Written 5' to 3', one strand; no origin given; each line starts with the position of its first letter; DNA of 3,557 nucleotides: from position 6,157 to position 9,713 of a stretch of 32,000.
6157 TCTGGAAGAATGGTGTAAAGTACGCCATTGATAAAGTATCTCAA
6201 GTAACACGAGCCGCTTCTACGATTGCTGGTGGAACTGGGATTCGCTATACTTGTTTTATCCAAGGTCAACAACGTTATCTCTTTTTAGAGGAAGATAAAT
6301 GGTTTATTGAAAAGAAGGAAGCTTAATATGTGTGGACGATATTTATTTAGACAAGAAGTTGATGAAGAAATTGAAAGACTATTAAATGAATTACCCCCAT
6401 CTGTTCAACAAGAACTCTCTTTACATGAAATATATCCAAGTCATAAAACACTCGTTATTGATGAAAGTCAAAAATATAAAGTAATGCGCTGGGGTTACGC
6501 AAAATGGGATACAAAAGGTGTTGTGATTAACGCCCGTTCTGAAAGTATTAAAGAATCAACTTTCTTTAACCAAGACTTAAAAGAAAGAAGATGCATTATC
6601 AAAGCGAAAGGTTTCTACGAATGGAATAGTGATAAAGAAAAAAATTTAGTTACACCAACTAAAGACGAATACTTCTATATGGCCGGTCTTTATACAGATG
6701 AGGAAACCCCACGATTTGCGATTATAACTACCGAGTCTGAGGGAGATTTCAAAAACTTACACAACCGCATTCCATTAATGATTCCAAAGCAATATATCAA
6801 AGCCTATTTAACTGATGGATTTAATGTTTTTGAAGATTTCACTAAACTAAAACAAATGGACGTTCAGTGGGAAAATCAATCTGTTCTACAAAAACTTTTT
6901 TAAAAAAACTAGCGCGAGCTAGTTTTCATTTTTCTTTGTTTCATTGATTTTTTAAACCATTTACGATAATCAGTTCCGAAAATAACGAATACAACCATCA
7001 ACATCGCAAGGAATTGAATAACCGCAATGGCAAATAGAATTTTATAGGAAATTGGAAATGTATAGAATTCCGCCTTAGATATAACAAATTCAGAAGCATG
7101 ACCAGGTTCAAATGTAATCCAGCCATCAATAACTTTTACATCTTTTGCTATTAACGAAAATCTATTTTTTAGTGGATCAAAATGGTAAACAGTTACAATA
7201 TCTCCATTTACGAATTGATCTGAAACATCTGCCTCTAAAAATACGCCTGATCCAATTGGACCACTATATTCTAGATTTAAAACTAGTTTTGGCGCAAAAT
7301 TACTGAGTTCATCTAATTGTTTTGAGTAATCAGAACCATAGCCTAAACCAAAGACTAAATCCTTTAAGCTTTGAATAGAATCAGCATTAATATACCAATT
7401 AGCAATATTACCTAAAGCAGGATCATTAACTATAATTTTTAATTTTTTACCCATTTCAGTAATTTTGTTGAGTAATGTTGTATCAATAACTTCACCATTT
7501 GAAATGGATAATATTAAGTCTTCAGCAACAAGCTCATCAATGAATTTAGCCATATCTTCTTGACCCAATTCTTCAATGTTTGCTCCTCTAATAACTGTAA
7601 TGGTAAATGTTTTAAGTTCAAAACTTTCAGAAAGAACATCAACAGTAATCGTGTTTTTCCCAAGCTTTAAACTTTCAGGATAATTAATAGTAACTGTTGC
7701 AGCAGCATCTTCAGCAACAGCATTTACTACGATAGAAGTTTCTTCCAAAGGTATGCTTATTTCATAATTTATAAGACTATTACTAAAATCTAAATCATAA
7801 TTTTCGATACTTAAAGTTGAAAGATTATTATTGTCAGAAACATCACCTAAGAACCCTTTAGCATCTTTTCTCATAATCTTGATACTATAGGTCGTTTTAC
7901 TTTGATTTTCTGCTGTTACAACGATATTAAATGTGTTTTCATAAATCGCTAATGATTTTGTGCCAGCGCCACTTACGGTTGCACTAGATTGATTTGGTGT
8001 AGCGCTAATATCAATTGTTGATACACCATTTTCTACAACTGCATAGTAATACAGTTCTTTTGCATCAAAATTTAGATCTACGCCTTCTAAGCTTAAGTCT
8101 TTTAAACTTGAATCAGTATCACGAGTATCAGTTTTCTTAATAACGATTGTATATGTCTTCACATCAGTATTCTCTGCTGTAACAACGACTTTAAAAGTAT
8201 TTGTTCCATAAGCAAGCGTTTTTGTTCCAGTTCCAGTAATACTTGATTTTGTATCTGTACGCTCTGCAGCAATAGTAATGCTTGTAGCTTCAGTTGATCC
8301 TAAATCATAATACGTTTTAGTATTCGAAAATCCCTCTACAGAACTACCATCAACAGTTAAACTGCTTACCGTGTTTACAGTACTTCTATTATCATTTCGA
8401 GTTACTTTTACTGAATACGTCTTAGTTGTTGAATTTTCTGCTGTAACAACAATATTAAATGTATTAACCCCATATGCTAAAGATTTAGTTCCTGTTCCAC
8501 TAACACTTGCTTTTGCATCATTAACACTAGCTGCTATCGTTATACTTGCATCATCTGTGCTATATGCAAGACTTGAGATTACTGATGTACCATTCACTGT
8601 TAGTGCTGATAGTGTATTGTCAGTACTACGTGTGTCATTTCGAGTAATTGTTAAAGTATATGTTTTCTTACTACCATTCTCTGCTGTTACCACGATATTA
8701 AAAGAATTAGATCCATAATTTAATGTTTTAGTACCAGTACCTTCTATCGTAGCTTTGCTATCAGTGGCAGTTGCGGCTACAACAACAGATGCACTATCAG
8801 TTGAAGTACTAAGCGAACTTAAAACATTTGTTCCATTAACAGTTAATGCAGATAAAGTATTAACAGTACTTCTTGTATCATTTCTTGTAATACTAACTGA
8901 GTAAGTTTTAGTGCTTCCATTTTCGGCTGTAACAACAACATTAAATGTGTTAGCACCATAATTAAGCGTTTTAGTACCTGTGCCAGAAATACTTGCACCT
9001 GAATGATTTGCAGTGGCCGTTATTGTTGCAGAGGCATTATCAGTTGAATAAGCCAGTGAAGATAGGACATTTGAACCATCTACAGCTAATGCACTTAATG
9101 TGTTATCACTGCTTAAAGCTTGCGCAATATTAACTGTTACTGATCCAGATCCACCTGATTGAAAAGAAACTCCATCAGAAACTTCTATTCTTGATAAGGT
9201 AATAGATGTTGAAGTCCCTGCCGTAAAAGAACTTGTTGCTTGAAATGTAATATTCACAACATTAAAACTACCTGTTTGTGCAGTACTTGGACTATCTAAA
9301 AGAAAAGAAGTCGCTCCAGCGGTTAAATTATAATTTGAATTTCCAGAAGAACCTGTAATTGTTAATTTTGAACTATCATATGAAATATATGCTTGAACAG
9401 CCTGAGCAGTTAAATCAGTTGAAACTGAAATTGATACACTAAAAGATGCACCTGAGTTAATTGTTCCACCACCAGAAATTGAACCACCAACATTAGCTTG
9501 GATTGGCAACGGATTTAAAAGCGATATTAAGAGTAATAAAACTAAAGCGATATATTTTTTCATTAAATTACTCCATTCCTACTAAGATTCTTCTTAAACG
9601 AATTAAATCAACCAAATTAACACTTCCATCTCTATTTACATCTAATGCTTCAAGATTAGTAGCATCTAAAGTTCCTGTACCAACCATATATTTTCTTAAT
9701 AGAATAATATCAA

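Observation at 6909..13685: Candidate non-cellulosomal cohesin-dockerin system: a peptidoglycan hydrolase docked on a membrane-anchored stalk (three-gene operon)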

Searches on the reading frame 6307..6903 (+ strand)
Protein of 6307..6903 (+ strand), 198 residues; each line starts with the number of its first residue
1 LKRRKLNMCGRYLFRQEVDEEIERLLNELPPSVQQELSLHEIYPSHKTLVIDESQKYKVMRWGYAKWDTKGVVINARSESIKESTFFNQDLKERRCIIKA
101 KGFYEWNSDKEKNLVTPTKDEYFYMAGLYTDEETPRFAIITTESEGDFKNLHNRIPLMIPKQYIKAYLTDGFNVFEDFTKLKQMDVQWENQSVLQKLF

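Call 81: search_protein_families(library=pfam, proteins=[window:6307-6903:+], max_evalue=0.001)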
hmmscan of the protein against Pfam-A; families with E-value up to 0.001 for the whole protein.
window:6307-6903:+ (198 aa): 1 family
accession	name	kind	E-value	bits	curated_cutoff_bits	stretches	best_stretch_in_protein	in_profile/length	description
PF02586.19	SRAP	-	3.1e-34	118.8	27.1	1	8-172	1-184/214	SOS response associated peptidase (SRAP)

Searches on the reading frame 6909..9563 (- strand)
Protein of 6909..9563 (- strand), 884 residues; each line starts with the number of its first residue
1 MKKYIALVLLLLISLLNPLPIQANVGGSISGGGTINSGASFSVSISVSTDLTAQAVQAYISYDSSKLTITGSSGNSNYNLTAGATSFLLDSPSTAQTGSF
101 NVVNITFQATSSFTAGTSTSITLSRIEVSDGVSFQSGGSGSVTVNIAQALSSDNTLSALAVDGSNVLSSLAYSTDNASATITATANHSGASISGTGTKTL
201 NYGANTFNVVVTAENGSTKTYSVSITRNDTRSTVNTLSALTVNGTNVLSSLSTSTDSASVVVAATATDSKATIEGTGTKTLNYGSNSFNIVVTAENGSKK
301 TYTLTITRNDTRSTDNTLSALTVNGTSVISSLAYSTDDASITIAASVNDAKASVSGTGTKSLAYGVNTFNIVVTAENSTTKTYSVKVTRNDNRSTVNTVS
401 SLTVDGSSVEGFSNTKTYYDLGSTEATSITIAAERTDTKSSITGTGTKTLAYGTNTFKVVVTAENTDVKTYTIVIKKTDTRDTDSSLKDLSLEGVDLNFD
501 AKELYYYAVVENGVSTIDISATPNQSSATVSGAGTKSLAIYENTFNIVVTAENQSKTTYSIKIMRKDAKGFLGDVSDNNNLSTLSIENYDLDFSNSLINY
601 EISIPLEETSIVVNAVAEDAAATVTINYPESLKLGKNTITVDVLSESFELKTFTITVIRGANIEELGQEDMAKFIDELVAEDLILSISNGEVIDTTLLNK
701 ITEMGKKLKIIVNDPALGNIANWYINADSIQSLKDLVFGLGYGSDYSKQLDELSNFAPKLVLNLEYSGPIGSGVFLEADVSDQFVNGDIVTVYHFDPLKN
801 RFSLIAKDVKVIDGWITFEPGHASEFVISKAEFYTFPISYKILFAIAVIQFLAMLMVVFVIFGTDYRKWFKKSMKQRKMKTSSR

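Call 3: search_protein_families(library=pfam, proteins=[window:6909-9563:-], max_evalue=1)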
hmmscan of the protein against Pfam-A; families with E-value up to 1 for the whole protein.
window:6909-9563:- (884 aa): 4 families
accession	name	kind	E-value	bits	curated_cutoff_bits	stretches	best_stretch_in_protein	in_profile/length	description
PF12733.13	Cadherin-like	-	7.3e-37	126.1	24.2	6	487-565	1-88/89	Cadherin-like beta sandwich domain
PF24695.1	PITM1-3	-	0.14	12.9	27.7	0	431-473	53-97/98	PITM 1-3, beta-sandwich domain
PF05506.17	PLipase_C_C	-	0.66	11.4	24.4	0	362-416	5-57/80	Bacterial phospholipase C, C-terminal domain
PF24368.1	DUF7524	-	0.74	10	27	1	332-388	56-112/182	Family of unknown function (DUF7524)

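Call 4: search_protein_families(library=ncbifam, proteins=[window:6909-9563:-], max_evalue=1)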
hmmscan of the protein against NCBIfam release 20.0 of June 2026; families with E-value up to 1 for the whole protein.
window:6909-9563:- (884 aa): 1 family
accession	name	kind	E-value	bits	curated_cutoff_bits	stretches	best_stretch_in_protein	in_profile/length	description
NF008190.0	PRK10943.1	subfamily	0.26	11.3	137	0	440-455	34-49/69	cold shock-like protein CspC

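Call 18: find_homologous_proteins(query=window:6909-9563:-)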
Query window:6909-9563:- (884 aa): 737 proteins with E <= 0.001 among 8000 candidates; the best 120 are listed.
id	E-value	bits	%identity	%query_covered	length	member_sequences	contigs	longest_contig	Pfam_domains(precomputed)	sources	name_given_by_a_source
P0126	0.0e+0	1819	100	100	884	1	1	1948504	PF12733.14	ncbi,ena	-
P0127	0.0e+0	1266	70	100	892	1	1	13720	PF12733.14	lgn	-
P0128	8.5e-274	929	54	96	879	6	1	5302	PF12733.14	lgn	-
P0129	4.0e-258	877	52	93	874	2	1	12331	PF12733.14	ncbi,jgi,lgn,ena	-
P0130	8.9e-257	873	52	93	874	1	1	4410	PF12733.14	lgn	-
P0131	5.9e-140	486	33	55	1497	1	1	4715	PF12733.14,PF18962.8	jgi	jgi:hypothetical protein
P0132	5.3e-133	463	38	58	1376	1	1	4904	PF12733.14,PF13582.13,PF13688.13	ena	-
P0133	3.9e-116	408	39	62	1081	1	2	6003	PF12733.14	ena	-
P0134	1.9e-102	362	34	54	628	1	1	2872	PF12733.14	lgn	-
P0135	1.6e-100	356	40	51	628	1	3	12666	PF12733.14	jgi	-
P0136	4.5e-98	348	35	53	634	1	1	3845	PF12733.14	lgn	-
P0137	2.4e-97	345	40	50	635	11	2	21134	PF12733.14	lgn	-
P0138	7.2e-97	344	38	57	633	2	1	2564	PF12733.14,PF00963.25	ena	-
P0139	1.9e-96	342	37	57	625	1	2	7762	PF12733.14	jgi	-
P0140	2.3e-96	342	31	62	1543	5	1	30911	PF12733.14,PF16410.11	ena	-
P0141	3.7e-96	342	38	55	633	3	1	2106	PF12733.14,PF00963.25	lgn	-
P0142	1.7e-95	339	36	60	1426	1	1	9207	PF12733.14,PF00404.25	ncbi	-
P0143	2.9e-95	339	40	50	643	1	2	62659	PF12733.14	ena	-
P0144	1.2e-94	336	36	68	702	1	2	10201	PF12733.14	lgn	-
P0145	1.4e-94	336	39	50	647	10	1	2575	PF12733.14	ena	-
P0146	2.1e-94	336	40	50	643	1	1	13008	PF12733.14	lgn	-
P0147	2.6e-94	335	36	54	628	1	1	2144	PF12733.14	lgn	-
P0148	2.8e-93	332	37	55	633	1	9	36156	PF12733.14,PF00963.25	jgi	-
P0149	3.3e-93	332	37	54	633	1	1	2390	PF12733.14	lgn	-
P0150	3.4e-93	332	38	55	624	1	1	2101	PF12733.14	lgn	-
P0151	6.0e-93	331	39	50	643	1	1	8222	PF12733.14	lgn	-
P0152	8.7e-93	330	30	71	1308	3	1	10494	PF12733.14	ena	-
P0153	1.2e-92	330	36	55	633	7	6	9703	PF12733.14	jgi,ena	-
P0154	1.6e-92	329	31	63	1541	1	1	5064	PF12733.14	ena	-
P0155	1.2e-91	327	36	57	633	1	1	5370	PF12733.14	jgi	-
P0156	7.9e-91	324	36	55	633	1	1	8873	PF12733.14,PF00963.25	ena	-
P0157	1.4e-90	323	35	56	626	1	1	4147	PF12733.14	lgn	-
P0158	1.7e-90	323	38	54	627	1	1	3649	PF12733.14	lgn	-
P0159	1.8e-90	323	36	56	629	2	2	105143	PF12733.14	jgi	jgi:hypothetical protein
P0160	4.4e-90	321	36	53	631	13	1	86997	PF12733.14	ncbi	-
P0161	7.1e-90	321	36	52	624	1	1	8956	PF12733.14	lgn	-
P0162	9.8e-90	320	36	55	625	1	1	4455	PF12733.14,PF00963.25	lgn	-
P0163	3.9e-89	318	35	50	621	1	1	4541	PF12733.14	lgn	-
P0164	4.2e-89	318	35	52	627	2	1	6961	PF12733.14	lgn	-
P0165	5.0e-89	318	35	56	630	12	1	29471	PF12733.14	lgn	-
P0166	5.6e-89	318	36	53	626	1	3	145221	PF12733.14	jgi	-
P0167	1.1e-88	317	36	53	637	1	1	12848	PF12733.14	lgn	-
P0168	2.4e-88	316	35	71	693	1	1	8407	PF12733.14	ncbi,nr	ncbi:MAG: cadherin-like beta sandwich domain-containing protein [Oscillospiraceae bacterium]|nr:cadh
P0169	4.6e-88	315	36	58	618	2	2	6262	PF12733.14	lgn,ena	-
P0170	6.8e-88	314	34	60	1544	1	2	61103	PF12733.14,PF00404.25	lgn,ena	-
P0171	1.5e-87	313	37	56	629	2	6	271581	PF12733.14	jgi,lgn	jgi:hypothetical protein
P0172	3.4e-87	312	34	60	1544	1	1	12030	PF12733.14,PF00404.25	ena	-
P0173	1.1e-86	310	38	48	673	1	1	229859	PF12733.14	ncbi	-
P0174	1.3e-86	310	34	60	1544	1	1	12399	PF12733.14,PF00404.25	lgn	-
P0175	2.9e-86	309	35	53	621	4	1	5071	PF12733.14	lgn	-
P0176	7.9e-86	307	36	52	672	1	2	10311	PF12733.14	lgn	-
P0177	1.0e-85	307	40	38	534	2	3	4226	PF12733.14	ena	-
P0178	4.0e-85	305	39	56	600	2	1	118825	PF12733.14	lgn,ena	-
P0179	5.0e-85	305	36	56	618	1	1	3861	PF12733.14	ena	-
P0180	1.8e-84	303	36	56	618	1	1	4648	PF12733.14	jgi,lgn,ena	-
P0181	6.4e-84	301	36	58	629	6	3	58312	PF12733.14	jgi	jgi:hypothetical protein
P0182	2.1e-83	299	38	50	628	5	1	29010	PF12733.14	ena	-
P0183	3.2e-83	299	32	54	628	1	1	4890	PF12733.14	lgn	-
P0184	4.4e-83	298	34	56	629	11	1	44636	PF12733.14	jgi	jgi:hypothetical protein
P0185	5.0e-83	298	37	53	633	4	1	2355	PF12733.14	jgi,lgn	-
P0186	8.6e-83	297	37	53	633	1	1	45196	PF12733.14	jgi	jgi:hypothetical protein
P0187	9.1e-83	297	38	52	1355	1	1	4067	PF12733.14,PF18887.6,PF18116.8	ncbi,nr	ncbi:MAG: cadherin-like beta sandwich domain-containing protein, partial [Tenericutes bacterium]|nr:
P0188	1.3e-82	297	34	63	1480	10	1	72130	PF12733.14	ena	-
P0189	1.7e-82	296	34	55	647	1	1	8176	PF12733.14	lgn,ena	-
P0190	2.5e-82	296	36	65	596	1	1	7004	PF12733.14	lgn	-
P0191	3.5e-82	295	34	55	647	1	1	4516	PF12733.14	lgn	-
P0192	3.5e-82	295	35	50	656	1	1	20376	PF12733.14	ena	-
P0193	3.6e-82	295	34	55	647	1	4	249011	PF12733.14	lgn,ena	-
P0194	3.6e-82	295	34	55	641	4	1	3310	PF12733.14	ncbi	-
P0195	4.0e-82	295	34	55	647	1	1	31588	PF12733.14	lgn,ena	-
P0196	4.6e-82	295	36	50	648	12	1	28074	PF12733.14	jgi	jgi:hypothetical protein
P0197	5.5e-82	295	38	57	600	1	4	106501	PF12733.14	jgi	-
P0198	9.2e-82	294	32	67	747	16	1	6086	PF12733.14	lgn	-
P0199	1.2e-81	294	33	57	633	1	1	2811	PF12733.14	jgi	jgi:hypothetical protein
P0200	1.8e-81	293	31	65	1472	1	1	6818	PF12733.14,PF15616.12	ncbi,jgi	jgi:hypothetical protein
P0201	2.1e-81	293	32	55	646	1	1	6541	PF12733.14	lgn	-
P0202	2.2e-81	293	33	57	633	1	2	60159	PF12733.14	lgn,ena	-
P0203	4.1e-81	292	34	55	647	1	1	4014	PF12733.14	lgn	-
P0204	9.7e-81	291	33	52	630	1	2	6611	PF12733.14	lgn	-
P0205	1.2e-80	290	34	50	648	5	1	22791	PF12733.14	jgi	jgi:hypothetical protein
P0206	1.3e-80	290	39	42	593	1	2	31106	PF12733.14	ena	-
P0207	2.4e-80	289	33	52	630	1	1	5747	PF12733.14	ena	-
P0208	2.8e-80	289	33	54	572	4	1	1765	PF12733.14,PF00963.25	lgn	-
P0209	1.3e-79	287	32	55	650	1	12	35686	PF12733.14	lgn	-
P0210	1.6e-79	286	33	52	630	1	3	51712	PF12733.14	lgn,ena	-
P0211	2.0e-79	286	38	65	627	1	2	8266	PF12733.14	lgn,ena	-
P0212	2.0e-79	286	41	55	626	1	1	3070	PF12733.14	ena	-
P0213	2.1e-79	286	34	55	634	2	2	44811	PF12733.14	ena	-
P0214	2.2e-79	286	33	52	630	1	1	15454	PF12733.14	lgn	-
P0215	2.7e-79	286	32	55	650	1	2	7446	PF12733.14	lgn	-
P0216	4.2e-79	285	33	55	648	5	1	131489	PF12733.14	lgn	-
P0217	4.4e-79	285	34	55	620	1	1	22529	PF12733.14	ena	-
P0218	5.0e-79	285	35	59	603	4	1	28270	PF12733.14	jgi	-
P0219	5.1e-79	285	34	61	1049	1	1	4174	PF12733.14,PF22352.3,PF17963.8,PF18911.7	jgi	jgi:hypothetical protein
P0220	8.0e-79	284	34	50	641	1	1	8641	PF12733.14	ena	-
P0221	2.0e-78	283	35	57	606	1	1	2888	PF12733.14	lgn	-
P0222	2.5e-78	283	33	52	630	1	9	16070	PF12733.14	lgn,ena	-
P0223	5.2e-78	282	34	55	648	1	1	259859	PF12733.14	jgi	jgi:hypothetical protein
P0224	5.8e-78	281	33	56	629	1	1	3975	PF12733.14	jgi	jgi:hypothetical protein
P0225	6.5e-78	281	34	55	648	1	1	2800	PF12733.14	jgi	jgi:hypothetical protein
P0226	8.7e-78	281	34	50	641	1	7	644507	PF12733.14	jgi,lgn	jgi:hypothetical protein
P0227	1.0e-77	281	34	55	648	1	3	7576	PF12733.14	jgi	jgi:hypothetical protein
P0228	1.3e-77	280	34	55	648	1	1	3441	PF12733.14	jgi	jgi:hypothetical protein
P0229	1.3e-77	280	33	55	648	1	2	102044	PF12733.14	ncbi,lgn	-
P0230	1.8e-77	280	34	55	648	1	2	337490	PF12733.14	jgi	jgi:hypothetical protein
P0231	2.4e-77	279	35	60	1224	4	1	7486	PF12733.14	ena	-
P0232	2.7e-77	279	33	51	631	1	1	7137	PF12733.14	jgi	-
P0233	3.2e-77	279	34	58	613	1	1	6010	PF12733.14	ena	-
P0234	5.1e-77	278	31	62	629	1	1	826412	PF12733.14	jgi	jgi:hypothetical protein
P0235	6.4e-77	278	39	55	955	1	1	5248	PF12733.14,PF16410.11,PF02368.25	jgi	-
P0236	8.0e-77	278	34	55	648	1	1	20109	PF12733.14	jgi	jgi:hypothetical protein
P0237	1.2e-76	277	31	62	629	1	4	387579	PF12733.14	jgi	jgi:hypothetical protein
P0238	1.5e-76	277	34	55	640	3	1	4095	PF12733.14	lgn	-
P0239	2.4e-76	276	34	57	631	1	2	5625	PF12733.14,PF00963.25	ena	-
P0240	3.6e-76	275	34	63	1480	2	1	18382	PF12733.14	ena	-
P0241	7.9e-76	274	34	55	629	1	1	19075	PF12733.14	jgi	jgi:hypothetical protein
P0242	8.6e-76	274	33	52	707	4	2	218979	PF12733.14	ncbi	-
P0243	9.1e-76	274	34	53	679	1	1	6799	PF12733.14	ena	-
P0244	1.6e-75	273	33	53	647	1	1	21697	PF12733.14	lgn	-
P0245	2.9e-75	272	38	64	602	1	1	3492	PF12733.14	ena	-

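Call 71: find_encoding_contigs(protein=P0142, flank=8000, max_places=2)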
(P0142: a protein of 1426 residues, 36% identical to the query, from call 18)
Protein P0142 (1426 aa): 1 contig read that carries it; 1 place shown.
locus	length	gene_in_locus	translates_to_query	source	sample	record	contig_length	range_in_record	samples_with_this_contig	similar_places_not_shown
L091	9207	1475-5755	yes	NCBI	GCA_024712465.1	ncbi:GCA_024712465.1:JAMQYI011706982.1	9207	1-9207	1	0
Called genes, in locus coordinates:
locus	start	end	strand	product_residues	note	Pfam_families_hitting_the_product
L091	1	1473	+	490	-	?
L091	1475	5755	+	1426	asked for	PF12733:Cadherin-like, PF00404:Dockerin_1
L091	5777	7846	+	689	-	-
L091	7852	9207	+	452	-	?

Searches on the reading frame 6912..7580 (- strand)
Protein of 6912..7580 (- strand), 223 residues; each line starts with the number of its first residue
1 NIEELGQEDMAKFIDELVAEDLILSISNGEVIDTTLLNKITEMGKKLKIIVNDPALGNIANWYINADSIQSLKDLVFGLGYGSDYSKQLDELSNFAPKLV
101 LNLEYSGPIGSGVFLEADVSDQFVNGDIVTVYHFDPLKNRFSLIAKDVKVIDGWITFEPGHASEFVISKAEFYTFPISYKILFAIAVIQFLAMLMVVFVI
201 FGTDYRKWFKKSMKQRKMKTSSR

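Call 6: search_protein_families(library=pfam, proteins=[window:6912-7580:-], max_evalue=10)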
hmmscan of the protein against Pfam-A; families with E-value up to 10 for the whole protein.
seq(223 aa): 0 families

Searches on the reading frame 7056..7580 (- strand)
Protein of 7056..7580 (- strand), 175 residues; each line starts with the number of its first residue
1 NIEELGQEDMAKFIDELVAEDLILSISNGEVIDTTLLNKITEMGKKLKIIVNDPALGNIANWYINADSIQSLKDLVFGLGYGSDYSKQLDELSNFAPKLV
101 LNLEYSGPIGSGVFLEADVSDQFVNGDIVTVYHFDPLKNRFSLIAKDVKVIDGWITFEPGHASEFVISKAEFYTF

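Call 87: search_solved_structures(query=A6, max_evalue=5)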
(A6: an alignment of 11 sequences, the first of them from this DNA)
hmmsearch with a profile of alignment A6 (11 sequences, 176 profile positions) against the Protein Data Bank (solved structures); distinct sequences matched with E-value up to 5: 6.
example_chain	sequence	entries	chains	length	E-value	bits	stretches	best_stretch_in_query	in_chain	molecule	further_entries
9ihq_1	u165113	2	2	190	0.13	14.7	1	18-76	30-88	Altered inheritance of mitochondria protein 41, mitochondrial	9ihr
3g9q_A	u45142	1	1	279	0.14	14.7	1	55-99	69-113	Ferrichrome-binding protein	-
3hxp_A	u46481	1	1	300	0.16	14.4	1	55-99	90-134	Iron(3+)-hydroxamate-binding protein fhuD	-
4r9v_A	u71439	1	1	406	0.38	13.2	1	47-152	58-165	Sialyltransferase 0160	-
4r83_A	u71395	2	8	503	0.54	12.7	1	47-152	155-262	Sialyltransferase 0160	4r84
3hfq_A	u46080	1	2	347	1.6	11.2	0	126-158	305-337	uncharacterized protein lp_2219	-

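Call 88: search_protein_families(library=pfam, alignment_id=A6, max_evalue=0.1)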
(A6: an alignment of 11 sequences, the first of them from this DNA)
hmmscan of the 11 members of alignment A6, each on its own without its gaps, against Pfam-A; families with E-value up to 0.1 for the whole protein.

A. member 1, seq(175 aa): 0 families

B. families by the number of members that match (of 11 scanned): 9 families
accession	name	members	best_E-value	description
PF20622.4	Big_15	1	2.5e-05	Bacterial Ig domain (Big_16)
PF23621.1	BP74_N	1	0.0032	BP74 N-terminal domain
PF21160.3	PrkC-like_PASTA-like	1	0.017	Serine/threonine protein kinase-like, C-terminal PASTA-like domain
PF16820.11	PKD_3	1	0.021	PKD-like domain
PF23185.1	CFAP43_N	1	0.052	CFAP43 N-terminal domain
PF09442.15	DUF2018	1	0.065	Domain of unknown function (DUF2018)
PF10425.15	SdrG_C_C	1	0.086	C-terminus of bacterial fibrinogen-binding adhesin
PF01491.21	Frataxin_Cyay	1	0.087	Frataxin-like domain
PF25485.1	DUF7908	1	0.094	Domain of unknown function (DUF7908)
